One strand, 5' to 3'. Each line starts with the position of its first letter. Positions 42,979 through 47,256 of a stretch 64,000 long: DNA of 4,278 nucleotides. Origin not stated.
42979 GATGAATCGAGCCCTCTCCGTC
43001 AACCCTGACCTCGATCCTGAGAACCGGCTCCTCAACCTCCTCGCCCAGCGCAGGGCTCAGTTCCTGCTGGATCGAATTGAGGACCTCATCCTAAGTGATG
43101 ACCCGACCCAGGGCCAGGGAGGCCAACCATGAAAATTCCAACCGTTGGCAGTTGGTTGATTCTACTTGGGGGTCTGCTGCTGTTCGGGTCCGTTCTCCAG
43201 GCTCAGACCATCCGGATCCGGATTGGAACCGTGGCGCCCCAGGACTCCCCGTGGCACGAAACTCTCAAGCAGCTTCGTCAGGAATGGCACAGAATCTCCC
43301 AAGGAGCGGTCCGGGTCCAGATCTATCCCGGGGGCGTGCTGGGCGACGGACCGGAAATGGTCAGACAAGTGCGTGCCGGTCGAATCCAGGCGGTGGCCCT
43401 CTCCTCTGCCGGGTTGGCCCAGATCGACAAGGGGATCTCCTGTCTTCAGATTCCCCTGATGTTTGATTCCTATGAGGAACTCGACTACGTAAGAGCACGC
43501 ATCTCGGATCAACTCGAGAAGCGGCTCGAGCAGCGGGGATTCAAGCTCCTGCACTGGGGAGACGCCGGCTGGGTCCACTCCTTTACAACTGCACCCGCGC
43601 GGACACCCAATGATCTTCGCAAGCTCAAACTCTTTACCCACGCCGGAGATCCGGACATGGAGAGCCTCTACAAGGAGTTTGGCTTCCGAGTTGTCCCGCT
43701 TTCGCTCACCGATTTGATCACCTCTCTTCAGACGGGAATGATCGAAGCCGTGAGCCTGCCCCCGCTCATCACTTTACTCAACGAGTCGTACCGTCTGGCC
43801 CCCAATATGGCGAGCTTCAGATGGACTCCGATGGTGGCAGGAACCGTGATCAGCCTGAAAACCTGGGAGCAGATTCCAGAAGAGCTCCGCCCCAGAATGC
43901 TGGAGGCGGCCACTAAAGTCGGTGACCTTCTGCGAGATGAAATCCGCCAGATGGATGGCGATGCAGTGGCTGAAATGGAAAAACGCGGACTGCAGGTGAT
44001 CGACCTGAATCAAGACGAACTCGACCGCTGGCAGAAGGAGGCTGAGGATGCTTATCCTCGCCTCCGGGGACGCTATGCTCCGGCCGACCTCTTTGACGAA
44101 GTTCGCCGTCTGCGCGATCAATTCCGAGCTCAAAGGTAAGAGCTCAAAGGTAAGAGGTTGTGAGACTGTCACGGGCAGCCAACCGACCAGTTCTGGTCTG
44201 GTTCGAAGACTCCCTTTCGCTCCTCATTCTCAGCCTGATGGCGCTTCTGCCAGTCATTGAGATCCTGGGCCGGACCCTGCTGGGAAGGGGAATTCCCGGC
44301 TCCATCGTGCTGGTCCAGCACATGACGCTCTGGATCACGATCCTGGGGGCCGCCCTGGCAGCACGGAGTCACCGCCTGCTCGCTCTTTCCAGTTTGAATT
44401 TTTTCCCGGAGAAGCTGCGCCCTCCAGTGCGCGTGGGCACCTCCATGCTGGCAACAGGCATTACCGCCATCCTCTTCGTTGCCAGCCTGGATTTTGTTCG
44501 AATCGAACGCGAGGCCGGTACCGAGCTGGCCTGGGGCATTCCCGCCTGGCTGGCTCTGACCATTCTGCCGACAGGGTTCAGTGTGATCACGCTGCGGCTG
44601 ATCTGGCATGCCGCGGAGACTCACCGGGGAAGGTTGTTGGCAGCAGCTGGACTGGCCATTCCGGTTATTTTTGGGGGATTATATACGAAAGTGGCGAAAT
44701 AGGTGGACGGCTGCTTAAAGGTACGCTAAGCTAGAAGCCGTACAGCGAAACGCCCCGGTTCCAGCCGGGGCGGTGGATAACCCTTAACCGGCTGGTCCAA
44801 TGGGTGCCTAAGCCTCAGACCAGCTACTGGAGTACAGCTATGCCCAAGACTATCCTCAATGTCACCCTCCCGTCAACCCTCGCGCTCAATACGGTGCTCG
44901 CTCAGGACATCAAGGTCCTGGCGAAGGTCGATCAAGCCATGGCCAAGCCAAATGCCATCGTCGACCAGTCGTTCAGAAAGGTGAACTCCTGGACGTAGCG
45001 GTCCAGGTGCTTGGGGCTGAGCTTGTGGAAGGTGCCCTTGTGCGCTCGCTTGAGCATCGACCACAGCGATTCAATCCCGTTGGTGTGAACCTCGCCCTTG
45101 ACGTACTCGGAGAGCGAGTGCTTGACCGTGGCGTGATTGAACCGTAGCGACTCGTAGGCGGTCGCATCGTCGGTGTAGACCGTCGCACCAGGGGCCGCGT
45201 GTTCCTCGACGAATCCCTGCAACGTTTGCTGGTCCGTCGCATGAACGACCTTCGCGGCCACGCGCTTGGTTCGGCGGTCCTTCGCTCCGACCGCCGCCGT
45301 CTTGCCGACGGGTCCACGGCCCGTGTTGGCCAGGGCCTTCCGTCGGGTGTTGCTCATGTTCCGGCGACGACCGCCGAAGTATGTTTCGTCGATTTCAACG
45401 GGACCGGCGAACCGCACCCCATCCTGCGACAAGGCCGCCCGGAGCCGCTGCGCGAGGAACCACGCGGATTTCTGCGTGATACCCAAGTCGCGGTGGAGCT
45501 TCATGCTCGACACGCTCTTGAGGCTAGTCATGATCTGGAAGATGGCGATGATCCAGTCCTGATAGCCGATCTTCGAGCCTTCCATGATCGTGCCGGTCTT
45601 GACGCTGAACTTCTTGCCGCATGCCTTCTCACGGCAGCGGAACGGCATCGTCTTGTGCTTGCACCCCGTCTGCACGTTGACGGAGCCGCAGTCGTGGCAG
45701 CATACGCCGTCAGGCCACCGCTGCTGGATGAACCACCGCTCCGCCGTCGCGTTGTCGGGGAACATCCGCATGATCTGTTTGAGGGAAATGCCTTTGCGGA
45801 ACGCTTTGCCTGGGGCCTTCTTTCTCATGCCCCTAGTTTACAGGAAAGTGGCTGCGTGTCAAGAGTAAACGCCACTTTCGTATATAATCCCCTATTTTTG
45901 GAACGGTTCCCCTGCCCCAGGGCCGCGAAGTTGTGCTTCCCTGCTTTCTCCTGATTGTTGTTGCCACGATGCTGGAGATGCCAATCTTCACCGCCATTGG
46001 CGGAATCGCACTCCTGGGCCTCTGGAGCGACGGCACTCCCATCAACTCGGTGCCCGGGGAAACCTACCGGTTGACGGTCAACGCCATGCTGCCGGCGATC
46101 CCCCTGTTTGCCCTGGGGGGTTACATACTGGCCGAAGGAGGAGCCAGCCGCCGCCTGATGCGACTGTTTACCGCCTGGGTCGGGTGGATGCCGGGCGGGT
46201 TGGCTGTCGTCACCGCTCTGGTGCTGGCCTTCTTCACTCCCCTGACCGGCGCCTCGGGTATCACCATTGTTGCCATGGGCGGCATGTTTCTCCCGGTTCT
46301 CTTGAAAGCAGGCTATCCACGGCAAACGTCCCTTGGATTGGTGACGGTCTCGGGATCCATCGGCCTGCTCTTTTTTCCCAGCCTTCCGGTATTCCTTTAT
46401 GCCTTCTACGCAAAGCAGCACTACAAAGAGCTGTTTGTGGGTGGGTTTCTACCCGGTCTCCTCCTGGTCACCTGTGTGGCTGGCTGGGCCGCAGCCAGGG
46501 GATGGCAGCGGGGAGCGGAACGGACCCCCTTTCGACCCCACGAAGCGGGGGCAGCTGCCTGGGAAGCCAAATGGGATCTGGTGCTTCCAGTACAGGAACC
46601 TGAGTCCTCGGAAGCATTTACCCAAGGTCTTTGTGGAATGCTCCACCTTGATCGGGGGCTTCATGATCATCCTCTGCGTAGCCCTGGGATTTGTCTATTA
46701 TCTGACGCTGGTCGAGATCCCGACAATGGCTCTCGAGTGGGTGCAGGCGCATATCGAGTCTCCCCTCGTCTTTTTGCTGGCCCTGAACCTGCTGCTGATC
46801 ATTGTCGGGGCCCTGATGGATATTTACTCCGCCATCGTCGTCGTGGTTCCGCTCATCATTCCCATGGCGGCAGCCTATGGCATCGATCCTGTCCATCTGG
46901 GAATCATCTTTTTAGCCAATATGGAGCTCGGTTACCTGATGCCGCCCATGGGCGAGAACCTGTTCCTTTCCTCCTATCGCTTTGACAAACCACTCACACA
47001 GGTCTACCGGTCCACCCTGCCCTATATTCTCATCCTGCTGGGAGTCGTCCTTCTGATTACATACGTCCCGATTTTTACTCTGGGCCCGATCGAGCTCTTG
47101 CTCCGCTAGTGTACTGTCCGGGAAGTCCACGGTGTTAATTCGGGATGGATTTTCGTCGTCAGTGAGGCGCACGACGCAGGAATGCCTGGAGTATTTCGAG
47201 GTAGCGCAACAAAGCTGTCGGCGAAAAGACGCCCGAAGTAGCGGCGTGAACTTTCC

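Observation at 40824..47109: A TPAT-type TRAP transporter operon (tatT-like, dctP, fused dctQM) inactivated by two independent IS insertions with intact target-site duplications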

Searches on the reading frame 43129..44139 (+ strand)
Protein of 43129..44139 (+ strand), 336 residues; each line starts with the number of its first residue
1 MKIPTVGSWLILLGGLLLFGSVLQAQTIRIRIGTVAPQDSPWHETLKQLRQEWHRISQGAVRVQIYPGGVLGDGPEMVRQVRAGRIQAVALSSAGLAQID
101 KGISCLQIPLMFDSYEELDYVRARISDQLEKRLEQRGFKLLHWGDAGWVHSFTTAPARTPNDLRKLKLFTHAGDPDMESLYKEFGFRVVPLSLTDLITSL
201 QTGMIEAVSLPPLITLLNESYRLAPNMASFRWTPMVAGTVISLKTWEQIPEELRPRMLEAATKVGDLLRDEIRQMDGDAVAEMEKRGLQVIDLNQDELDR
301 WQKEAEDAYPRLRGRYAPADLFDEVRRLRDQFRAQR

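Call 4: search_protein_families(library=pfam, proteins=[window:43129-44136:+], max_evalue=0.01)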
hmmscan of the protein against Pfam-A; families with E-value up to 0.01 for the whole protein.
window:43129-44136:+ (336 aa): 1 family
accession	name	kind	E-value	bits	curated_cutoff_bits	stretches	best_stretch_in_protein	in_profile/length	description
PF03480.18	DctP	-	1.4e-50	172.7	23.4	1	32-311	1-281/286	Bacterial extracellular solute-binding protein, family 7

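Call 8: find_encoding_contigs(protein=window:43129-44139:+, flank=10000, max_places=10)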
Protein window:43129-44139:+ (336 aa): no gene with exactly this product is on record in the collection.

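Call 39: search_solved_structures(query=window:43129-44136:+, max_evalue=1e-10)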
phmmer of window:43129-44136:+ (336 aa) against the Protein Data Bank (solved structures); distinct sequences matched with E-value up to 1e-10: 38.
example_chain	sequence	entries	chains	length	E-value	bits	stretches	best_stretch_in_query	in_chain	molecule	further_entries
3u65_B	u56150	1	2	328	9.5e-32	113.9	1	26-316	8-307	Tp33 protein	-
4di3_D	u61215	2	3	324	1.6e-31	113.1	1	27-316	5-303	TatP(T) (Tp0957)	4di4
4p47_A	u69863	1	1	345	9.4e-26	94.2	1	35-330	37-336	TRAP dicarboxylate transporter, DctP subunit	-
4pfr_A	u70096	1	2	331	3.5e-19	72.6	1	18-312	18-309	TRAP dicarboxylate transporter, DctP subunit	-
4pdd_A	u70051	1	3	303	3.6e-19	72.5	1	30-303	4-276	TRAP dicarboxylate transporter, DctP subunit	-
4n8g_A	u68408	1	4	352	5.3e-19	72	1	54-309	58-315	TRAP dicarboxylate transporter, DctP subunit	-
4ng7_A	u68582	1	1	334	7.9e-19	71.4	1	10-293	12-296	TRAP periplasmic solute binding protein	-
4p9k_A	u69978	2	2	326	3.8e-18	69.1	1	17-292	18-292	TRAP dicarboxylate transporter, DctP subunit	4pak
4p1e_A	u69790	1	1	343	6.1e-18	68.5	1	9-294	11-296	TRAP dicarboxylate transporter, DctP subunit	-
4x04_A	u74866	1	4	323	7.2e-18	68.2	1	30-293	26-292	solute binding protein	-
4pdh_A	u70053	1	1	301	4.7e-16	62.3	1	37-292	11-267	TRAP dicarboxylate transporter, DctP subunit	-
9dsy_A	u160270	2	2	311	1.6e-15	60.6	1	56-322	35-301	C4-dicarboxylate-binding periplasmic protein DctP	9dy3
4ngu_A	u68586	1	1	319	4e-15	59.2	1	26-310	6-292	TRAP dicarboxylate transporter, DctP subunit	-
4xfe_A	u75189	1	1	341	7.1e-15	58.4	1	18-261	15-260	TRAP dicarboxylate transporter subunit DctP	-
4mco_A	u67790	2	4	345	8.3e-15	58.2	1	46-305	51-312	TRAP dicarboxylate transporter-DctP subunit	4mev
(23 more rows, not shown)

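Call 43: search_protein_families(library=ncbifam, proteins=[window:43129-44136:+, P0265], max_evalue=0.001)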
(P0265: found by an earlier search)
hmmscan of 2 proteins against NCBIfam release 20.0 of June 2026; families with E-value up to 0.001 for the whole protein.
window:43129-44136:+ (336 aa): 2 families
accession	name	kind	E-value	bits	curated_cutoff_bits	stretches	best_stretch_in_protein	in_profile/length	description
NF037995.1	TRAP_S1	subfamily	1.2e-85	287.2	50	1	31-301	1-271/271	TRAP transporter substrate-binding protein DctP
TIGR00787.1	dctP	subfamily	1.9e-28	99.6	175.05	1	34-286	3-256/257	DctP family TRAP transporter solute-binding subunit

P0265 (326 aa): 1 family
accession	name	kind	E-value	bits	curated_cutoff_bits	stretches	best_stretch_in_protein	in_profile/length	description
NF033547.1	transpos_IS1595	equivalog_domain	1.4e-51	175.5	75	1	85-289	2-215/215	IS1595 family transposase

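Call 50: search_protein_families(library=pfam, proteins=[L007:10363-10611:+, L007:13474-14829:+], max_evalue=0.01)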
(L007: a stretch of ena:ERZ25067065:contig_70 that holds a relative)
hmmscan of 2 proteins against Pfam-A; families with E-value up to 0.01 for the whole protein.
L007:10363-10611:+ (83 aa): 0 families

L007:13474-14829:+ (452 aa): 3 families
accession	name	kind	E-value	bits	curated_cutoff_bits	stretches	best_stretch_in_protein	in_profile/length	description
PF05598.16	DUF772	-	9.6e-17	61.2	23.1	1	59-131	1-72/74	Transposase domain (DUF772)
PF01609.27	DDE_Tnp_1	-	8.2e-07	29.4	23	1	214-389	18-200/200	Transposase DDE domain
PF13751.12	DDE_Tnp_1_6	-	3.9e-05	24.4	25.1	1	316-390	48-122/125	Transposase DDE domain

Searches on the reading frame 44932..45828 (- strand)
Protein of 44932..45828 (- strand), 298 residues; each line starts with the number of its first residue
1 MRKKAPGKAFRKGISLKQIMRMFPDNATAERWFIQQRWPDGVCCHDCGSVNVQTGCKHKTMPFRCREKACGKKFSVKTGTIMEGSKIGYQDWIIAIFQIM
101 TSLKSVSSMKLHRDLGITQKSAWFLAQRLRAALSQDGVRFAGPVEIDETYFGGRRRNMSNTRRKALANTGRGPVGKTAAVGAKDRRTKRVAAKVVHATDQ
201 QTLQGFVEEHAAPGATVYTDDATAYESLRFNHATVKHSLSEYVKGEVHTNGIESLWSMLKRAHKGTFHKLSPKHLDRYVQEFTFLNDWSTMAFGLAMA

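Call 4: search_protein_families(library=pfam, proteins=[window:44932-45828:-], max_evalue=0.01)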
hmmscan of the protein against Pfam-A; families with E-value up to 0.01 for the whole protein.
window:44932-45828:- (298 aa): 1 family
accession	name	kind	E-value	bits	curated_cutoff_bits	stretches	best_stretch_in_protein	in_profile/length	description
PF12762.13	DDE_Tnp_IS1595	-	3e-40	138.2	27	1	141-284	3-150/153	ISXO2-like transposase domain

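Call 10: find_encoding_contigs(protein=window:44932-45828:-, flank=3000, max_places=10)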
Protein window:44932-45828:- (298 aa): no gene with exactly this product is on record in the collection.

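Call 43: search_protein_families(library=ncbifam, proteins=[P0265], max_evalue=0.001)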
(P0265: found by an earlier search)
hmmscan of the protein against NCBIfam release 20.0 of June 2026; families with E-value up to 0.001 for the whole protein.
P0265 (326 aa): 1 family
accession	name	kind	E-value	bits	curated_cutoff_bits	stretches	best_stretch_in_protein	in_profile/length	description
NF033547.1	transpos_IS1595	equivalog_domain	1.4e-51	175.5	75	1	85-289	2-215/215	IS1595 family transposase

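Call 50: search_protein_families(library=pfam, proteins=[L007:10363-10611:+, L007:13474-14829:+], max_evalue=0.01)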
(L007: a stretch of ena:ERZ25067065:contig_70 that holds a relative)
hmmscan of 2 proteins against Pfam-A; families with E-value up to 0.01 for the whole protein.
L007:10363-10611:+ (83 aa): 0 families

L007:13474-14829:+ (452 aa): 3 families
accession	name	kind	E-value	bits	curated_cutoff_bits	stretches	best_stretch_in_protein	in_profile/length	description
PF05598.16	DUF772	-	9.6e-17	61.2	23.1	1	59-131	1-72/74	Transposase domain (DUF772)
PF01609.27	DDE_Tnp_1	-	8.2e-07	29.4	23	1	214-389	18-200/200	Transposase DDE domain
PF13751.12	DDE_Tnp_1_6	-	3.9e-05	24.4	25.1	1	316-390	48-122/125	Transposase DDE domain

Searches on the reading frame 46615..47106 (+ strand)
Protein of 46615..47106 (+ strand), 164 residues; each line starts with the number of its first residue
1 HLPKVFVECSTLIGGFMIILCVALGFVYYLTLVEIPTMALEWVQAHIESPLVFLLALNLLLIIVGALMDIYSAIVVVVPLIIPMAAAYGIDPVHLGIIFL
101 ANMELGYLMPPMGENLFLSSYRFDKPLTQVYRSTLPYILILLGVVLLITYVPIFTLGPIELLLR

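Call 4: search_protein_families(library=pfam, proteins=[window:46615-47106:+], max_evalue=0.01)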
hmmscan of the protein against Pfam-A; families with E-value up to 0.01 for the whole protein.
seq(164 aa): 1 family
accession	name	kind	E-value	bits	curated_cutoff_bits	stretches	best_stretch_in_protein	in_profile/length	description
PF06808.19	DctM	-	8.9e-26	91.1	23.8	1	2-152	261-411/413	Tripartite ATP-independent periplasmic transporter, DctM component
